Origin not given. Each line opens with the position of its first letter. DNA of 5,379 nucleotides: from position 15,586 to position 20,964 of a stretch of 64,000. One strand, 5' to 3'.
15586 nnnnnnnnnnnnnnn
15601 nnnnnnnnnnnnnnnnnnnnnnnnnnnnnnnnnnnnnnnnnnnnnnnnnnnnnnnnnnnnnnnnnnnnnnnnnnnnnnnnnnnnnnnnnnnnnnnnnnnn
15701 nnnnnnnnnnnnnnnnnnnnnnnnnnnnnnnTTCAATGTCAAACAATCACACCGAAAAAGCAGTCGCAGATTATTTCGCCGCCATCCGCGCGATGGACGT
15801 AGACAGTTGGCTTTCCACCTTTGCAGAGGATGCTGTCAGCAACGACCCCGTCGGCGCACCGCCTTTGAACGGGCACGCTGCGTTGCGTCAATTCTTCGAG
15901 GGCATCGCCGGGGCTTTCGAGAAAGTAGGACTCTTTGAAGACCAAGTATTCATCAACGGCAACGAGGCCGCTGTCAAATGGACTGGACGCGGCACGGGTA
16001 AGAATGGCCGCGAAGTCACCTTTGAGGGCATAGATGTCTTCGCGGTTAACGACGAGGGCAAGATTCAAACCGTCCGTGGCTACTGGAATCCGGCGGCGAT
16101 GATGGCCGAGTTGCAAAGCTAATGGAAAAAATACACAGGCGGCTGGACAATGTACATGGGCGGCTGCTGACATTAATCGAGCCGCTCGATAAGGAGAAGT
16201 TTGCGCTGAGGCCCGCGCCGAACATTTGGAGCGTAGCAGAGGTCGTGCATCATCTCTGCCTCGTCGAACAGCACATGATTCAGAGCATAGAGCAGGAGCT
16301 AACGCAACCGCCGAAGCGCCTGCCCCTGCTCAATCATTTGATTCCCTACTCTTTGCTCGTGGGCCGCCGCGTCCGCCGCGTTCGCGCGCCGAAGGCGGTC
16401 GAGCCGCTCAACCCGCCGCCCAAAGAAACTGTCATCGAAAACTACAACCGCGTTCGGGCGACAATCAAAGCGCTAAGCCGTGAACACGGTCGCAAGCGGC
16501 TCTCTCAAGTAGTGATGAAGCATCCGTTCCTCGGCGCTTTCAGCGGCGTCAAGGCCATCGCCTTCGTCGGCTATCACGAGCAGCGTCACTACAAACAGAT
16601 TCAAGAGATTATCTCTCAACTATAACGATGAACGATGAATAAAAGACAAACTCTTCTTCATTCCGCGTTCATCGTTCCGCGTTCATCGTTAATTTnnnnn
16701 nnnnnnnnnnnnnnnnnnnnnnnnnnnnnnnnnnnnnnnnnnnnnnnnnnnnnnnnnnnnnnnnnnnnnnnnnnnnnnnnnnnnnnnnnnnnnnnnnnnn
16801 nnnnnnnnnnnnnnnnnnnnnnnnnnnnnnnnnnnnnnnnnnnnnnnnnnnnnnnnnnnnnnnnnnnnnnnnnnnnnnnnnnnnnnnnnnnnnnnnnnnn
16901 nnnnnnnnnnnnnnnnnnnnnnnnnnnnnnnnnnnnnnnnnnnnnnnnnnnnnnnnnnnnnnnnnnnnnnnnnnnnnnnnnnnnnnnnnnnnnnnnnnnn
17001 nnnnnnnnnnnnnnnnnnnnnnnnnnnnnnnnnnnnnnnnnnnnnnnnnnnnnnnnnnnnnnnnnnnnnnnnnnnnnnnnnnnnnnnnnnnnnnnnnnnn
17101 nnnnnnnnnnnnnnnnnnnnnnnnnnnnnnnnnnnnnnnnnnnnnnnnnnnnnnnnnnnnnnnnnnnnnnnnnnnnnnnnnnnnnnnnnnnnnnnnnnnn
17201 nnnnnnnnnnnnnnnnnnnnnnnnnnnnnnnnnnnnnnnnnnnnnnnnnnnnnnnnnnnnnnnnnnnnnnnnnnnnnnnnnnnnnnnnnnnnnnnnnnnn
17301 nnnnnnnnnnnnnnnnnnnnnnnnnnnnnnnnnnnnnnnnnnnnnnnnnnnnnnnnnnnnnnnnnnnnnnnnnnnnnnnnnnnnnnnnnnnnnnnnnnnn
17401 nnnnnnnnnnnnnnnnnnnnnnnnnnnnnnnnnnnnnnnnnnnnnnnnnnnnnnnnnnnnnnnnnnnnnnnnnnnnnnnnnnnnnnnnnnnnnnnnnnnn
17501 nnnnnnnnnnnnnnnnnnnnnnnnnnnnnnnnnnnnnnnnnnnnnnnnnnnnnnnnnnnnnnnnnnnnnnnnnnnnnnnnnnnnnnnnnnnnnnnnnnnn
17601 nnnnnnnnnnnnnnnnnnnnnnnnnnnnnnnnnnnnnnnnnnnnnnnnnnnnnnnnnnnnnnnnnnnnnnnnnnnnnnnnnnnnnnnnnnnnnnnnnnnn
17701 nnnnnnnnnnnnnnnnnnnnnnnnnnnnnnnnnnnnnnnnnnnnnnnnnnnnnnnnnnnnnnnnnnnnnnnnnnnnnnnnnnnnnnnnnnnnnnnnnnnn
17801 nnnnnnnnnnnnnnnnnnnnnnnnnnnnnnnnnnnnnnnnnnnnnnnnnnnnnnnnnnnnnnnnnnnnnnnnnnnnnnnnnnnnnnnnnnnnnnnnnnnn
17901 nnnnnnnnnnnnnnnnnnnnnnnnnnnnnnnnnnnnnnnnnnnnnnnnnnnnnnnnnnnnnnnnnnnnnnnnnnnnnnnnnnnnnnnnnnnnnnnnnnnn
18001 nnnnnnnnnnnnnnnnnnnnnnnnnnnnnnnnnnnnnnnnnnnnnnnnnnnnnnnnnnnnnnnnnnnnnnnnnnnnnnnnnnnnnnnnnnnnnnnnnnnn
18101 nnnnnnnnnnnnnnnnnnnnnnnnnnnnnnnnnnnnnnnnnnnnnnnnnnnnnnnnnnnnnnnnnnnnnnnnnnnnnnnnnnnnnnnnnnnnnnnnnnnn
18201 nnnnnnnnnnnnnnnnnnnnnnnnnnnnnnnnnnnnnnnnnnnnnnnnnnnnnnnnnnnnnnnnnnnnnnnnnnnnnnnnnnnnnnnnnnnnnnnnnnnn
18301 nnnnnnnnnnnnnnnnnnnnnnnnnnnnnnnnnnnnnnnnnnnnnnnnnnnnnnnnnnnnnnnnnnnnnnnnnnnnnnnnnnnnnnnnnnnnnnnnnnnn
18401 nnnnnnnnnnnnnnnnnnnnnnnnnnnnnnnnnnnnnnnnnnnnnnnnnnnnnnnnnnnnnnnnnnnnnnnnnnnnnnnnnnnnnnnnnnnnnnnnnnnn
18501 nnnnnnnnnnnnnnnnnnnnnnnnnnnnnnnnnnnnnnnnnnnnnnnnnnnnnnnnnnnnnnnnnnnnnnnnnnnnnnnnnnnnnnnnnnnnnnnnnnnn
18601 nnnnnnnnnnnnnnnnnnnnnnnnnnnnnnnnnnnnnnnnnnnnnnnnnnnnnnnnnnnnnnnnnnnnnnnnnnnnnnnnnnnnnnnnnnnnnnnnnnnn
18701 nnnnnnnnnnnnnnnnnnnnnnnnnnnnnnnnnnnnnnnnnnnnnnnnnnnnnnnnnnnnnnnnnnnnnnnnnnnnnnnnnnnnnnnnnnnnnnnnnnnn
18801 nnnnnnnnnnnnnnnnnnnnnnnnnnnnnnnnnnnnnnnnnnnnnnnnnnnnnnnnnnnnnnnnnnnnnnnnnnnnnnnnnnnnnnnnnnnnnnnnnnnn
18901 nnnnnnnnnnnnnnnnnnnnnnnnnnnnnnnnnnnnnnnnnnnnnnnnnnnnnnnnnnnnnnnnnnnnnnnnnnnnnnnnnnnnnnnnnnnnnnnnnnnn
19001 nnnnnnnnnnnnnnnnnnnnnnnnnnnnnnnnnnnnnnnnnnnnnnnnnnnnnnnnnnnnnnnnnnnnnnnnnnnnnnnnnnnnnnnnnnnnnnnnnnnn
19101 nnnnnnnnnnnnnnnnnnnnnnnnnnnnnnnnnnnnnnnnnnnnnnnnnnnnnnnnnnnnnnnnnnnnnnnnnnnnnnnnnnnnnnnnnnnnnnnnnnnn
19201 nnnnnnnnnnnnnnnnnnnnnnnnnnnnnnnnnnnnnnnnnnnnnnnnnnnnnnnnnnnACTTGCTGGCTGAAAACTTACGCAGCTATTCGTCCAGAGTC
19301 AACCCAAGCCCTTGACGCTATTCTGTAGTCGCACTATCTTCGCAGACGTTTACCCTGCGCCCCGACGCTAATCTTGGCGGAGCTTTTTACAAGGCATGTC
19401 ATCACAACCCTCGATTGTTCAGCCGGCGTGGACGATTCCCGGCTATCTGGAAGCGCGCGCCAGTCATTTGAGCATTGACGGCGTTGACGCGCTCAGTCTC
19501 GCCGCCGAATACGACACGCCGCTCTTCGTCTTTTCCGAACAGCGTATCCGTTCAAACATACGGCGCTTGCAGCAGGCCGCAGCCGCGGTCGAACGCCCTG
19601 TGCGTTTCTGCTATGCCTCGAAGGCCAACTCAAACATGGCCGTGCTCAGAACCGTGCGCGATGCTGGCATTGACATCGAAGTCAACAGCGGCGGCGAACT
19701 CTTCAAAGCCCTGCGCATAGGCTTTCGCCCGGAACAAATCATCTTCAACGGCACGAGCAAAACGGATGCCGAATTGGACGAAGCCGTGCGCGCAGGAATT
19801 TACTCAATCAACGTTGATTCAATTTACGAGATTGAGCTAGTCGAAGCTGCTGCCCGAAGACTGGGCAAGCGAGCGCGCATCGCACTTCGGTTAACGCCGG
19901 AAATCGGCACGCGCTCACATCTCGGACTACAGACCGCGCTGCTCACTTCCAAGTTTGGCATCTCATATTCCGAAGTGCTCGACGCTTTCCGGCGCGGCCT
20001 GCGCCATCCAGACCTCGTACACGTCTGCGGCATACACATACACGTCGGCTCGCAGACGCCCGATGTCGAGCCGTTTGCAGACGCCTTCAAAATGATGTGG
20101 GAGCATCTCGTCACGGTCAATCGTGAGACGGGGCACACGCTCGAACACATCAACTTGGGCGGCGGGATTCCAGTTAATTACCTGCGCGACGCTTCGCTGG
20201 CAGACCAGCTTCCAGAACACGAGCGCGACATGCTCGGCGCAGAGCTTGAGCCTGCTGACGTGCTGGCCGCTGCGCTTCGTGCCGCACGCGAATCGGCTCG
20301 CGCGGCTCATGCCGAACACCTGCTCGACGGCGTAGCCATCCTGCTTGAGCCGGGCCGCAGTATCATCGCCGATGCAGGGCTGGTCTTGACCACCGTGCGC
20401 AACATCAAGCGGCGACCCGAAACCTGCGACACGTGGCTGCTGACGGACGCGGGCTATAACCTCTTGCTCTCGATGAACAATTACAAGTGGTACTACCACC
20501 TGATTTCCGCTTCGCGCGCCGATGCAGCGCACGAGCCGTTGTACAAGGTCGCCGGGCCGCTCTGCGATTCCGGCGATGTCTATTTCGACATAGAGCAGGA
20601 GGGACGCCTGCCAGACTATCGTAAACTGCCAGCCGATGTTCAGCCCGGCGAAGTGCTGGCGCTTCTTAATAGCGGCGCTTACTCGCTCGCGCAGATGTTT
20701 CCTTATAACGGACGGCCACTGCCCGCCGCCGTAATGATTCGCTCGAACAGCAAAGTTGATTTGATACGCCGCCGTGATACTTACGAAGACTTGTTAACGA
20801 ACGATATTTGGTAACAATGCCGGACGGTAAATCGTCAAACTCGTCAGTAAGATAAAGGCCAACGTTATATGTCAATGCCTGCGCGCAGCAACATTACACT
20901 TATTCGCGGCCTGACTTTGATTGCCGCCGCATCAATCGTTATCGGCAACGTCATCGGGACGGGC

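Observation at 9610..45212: Family of long intergenic hairpins whose arms are tandem heptamers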

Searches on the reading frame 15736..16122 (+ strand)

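Call 75: search_protein_families(library=pfam, proteins=[window:15736-16122:+], max_evalue=0.00001)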
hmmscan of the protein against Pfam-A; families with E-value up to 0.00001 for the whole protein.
window:15736-16122:+ (128 aa): 3 families
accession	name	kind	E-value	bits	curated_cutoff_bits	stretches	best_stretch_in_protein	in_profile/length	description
PF12680.13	SnoaL_2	-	1.2e-21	77.7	27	1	10-110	1-99/102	SnoaL-like domain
PF07366.18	SnoaL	-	9.1e-12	45.4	28.4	1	13-126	7-126/126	SnoaL-like polyketide cyclase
PF14534.12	DUF4440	-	7e-06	26.9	25.2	1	8-101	3-97/107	Domain of unknown function (DUF4440)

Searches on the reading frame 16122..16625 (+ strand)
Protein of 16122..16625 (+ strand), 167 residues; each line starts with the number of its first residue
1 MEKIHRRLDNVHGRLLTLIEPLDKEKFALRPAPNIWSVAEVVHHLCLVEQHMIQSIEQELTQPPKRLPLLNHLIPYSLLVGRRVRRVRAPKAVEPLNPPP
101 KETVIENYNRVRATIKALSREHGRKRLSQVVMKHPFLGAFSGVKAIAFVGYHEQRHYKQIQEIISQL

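Call 16: search_protein_families(library=pfam, proteins=[window:16122-16625:+])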
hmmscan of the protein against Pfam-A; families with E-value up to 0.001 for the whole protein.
window:16122-16625:+ (167 aa): 3 families
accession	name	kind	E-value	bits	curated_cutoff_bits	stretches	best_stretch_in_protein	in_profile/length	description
PF12867.12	DinB_2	-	6.5e-18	65.8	24.8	1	8-160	2-128/128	DinB superfamily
PF05163.17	DinB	-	6e-05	23.5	23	1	10-61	14-65/165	DinB family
PF04978.18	MST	-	0.00024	22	27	1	5-65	3-63/149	Mycothiol-S-transferase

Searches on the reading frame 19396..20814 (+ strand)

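Call 76: search_protein_families(library=pfam, proteins=[window:19396-20814:+], max_evalue=0.00001)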
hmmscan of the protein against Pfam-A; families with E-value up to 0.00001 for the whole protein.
window:19396-20814:+ (472 aa): 2 families
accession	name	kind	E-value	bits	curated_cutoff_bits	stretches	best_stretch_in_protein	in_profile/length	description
PF02784.22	Orn_Arg_deC_N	-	1.2e-44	153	23.4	1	55-325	5-247/247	Pyridoxal-dependent decarboxylase, pyridoxal binding domain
PF00278.28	Orn_DAP_Arg_deC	-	6.3e-11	42.9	23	1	242-427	5-95/95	Pyridoxal-dependent decarboxylase, C-terminal sheet domain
